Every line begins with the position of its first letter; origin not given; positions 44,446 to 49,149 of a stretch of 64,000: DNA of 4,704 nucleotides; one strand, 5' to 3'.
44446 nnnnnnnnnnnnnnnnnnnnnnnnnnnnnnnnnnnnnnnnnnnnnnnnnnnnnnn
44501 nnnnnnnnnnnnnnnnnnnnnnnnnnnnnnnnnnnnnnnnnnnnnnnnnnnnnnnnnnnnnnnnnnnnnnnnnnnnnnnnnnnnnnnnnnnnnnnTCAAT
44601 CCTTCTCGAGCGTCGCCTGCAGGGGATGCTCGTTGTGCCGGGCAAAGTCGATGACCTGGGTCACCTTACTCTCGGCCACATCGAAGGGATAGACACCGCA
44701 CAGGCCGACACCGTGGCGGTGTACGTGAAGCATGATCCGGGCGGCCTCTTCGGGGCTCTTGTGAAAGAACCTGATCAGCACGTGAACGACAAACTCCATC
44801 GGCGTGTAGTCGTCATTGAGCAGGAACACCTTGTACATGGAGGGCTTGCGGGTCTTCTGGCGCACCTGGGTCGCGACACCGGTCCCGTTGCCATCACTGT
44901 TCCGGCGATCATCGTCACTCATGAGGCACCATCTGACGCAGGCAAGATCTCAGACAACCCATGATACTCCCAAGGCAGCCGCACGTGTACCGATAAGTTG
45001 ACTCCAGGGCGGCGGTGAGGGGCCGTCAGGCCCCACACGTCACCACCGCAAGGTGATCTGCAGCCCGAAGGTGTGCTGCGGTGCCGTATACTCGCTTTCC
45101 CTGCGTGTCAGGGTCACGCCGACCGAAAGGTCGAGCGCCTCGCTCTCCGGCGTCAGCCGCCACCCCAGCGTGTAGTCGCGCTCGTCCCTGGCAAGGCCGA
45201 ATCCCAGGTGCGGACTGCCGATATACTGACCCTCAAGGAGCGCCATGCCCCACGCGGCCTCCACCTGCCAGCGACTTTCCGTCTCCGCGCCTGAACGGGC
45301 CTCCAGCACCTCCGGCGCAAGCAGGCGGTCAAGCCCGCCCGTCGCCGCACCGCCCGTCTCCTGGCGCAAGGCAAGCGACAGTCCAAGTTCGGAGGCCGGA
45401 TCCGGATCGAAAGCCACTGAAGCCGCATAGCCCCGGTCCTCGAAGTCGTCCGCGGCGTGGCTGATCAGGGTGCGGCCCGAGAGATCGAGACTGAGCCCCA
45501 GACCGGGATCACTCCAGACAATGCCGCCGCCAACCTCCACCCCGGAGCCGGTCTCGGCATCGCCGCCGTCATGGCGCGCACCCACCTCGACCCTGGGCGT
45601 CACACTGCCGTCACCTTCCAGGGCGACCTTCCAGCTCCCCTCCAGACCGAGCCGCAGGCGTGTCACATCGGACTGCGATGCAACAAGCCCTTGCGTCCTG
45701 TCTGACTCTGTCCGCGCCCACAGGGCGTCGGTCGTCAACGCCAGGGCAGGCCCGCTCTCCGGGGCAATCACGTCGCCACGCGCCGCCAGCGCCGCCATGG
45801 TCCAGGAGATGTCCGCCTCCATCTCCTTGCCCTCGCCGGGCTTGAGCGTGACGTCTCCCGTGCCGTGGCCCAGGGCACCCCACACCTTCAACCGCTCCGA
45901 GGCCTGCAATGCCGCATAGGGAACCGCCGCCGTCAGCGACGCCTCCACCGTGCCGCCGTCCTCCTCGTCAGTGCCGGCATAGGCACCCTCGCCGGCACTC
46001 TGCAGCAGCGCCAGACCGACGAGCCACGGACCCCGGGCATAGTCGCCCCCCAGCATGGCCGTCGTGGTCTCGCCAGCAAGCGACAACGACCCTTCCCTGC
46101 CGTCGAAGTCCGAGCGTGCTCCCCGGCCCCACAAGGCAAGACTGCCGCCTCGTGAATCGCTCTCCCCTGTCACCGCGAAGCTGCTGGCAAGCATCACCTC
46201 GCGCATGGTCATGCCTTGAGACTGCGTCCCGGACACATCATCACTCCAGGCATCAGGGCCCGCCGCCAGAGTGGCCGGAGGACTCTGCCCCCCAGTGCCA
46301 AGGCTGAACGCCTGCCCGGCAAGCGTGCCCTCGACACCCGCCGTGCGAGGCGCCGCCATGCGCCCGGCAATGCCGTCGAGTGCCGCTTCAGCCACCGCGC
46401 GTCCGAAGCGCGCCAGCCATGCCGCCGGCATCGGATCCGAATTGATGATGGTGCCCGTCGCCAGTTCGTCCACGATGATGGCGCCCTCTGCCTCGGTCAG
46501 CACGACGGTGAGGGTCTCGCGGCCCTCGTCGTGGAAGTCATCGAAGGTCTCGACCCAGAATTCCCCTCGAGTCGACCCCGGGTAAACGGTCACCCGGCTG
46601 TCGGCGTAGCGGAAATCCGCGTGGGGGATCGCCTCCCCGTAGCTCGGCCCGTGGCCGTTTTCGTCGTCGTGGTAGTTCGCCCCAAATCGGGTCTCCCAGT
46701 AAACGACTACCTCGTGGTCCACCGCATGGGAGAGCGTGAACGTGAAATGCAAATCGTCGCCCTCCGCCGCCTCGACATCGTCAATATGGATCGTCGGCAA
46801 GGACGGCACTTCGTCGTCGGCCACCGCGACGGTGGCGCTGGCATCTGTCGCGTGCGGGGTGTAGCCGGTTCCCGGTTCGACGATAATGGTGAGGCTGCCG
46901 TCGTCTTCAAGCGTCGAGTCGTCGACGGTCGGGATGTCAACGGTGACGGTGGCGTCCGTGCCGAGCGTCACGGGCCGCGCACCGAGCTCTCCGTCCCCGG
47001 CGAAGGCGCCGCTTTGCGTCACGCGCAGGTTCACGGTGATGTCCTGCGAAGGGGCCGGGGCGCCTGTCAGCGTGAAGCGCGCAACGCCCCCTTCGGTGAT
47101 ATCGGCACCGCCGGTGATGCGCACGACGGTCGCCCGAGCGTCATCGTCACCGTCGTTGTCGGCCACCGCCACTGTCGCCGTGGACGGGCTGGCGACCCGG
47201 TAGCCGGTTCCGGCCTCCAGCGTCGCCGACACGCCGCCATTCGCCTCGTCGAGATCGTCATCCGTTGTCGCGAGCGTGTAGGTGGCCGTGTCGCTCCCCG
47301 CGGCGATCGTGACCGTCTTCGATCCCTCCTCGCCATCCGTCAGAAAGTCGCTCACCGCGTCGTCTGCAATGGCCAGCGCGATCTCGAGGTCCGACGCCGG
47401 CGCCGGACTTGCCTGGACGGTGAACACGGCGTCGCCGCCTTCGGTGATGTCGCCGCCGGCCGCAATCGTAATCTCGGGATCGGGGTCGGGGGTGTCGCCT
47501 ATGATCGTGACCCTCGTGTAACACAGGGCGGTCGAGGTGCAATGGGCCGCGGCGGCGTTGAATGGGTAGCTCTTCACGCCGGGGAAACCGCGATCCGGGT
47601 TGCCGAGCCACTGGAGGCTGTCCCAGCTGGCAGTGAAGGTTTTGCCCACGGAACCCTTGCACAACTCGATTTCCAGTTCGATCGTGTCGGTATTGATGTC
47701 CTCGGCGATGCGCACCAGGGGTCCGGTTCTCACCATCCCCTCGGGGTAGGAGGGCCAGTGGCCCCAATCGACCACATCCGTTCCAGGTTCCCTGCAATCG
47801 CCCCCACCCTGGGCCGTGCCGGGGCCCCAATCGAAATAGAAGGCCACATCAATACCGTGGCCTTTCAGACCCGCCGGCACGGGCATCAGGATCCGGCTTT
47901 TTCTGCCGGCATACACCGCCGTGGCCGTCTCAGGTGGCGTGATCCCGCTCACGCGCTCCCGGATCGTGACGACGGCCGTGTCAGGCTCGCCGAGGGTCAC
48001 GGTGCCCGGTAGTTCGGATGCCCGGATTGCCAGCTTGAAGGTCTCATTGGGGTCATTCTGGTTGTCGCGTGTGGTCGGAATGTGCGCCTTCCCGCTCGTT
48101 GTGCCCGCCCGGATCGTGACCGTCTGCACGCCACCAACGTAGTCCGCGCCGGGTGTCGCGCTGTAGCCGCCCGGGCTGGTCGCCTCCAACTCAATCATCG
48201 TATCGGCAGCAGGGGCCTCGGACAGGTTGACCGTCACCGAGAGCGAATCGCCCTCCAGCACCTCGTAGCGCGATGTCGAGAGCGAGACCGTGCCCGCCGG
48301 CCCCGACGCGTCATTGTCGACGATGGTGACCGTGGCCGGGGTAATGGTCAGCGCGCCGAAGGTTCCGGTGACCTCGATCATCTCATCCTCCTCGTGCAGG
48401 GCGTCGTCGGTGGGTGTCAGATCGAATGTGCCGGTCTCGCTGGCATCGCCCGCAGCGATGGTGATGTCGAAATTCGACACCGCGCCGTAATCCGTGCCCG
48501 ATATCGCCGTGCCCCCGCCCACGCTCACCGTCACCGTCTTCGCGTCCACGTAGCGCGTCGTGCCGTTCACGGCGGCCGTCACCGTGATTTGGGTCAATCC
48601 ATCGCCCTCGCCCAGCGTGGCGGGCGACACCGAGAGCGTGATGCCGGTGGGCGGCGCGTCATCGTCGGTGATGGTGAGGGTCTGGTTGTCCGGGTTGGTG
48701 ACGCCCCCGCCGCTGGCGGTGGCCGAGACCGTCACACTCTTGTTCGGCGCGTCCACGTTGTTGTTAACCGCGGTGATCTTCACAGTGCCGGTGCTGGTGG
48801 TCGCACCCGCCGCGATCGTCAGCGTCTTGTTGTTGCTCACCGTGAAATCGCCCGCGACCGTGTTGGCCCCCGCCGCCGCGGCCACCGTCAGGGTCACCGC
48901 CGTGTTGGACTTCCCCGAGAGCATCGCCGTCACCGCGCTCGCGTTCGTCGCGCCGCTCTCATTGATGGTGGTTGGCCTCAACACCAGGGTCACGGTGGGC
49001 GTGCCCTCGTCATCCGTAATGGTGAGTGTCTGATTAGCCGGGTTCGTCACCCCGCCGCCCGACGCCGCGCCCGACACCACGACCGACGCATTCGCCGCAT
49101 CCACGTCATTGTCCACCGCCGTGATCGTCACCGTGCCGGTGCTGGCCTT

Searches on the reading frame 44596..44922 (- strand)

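Call 48: search_protein_families(library=pfam, proteins=[window:44596-44922:-], max_evalue=0.01)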
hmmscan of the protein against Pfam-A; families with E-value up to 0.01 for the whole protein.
window:44596-44922:- (108 aa): 1 family
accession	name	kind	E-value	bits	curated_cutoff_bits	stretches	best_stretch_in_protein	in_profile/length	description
PF02617.22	ClpS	-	5.8e-35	119.4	23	1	26-104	2-80/80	ATP-dependent Clp protease adaptor protein ClpS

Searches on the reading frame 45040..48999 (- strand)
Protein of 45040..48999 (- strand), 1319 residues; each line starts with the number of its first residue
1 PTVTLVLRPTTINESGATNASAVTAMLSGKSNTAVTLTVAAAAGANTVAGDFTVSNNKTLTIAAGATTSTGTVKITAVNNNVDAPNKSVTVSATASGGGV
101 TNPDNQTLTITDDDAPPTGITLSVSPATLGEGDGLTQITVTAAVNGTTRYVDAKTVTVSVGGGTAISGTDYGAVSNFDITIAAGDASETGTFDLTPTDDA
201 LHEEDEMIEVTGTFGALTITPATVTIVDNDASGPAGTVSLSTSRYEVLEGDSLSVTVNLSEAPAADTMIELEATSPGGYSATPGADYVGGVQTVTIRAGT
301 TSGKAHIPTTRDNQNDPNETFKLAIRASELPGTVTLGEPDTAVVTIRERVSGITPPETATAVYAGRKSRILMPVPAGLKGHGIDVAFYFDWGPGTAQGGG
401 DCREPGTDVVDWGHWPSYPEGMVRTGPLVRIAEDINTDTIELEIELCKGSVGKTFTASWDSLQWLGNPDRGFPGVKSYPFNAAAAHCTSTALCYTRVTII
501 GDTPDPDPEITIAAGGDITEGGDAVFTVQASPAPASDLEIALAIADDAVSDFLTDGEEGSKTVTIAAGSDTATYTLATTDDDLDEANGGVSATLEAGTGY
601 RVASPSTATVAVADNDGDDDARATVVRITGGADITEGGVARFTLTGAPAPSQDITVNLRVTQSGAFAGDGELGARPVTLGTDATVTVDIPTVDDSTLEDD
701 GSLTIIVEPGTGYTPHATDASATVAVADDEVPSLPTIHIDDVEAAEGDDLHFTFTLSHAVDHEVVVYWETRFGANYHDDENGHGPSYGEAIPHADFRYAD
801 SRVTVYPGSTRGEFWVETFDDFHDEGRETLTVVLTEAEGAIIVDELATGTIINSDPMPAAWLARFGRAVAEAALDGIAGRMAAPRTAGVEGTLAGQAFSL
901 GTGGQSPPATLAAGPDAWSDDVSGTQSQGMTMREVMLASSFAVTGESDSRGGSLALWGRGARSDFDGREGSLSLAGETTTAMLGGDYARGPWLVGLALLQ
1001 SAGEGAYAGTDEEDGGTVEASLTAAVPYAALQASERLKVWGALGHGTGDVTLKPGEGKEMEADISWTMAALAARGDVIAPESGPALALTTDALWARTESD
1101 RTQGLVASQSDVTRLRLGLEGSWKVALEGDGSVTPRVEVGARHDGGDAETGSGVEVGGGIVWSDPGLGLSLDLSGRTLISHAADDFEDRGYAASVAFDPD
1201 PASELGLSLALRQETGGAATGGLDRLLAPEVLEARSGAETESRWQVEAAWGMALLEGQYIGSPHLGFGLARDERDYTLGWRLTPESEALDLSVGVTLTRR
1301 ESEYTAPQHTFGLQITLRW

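Call 48: search_protein_families(library=pfam, proteins=[window:45040-48999:-], max_evalue=0.01)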
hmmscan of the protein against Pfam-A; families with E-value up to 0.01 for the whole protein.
window:45040-48999:- (1319 aa): 2 families
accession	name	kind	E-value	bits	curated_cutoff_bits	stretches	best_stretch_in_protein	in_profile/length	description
PF03160.20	Calx-beta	-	2e-14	54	27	1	236-348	6-117/119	Calx-beta domain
PF20579.4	LapA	-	1.9e-06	28.6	27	0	509-613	4-97/99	LapA domain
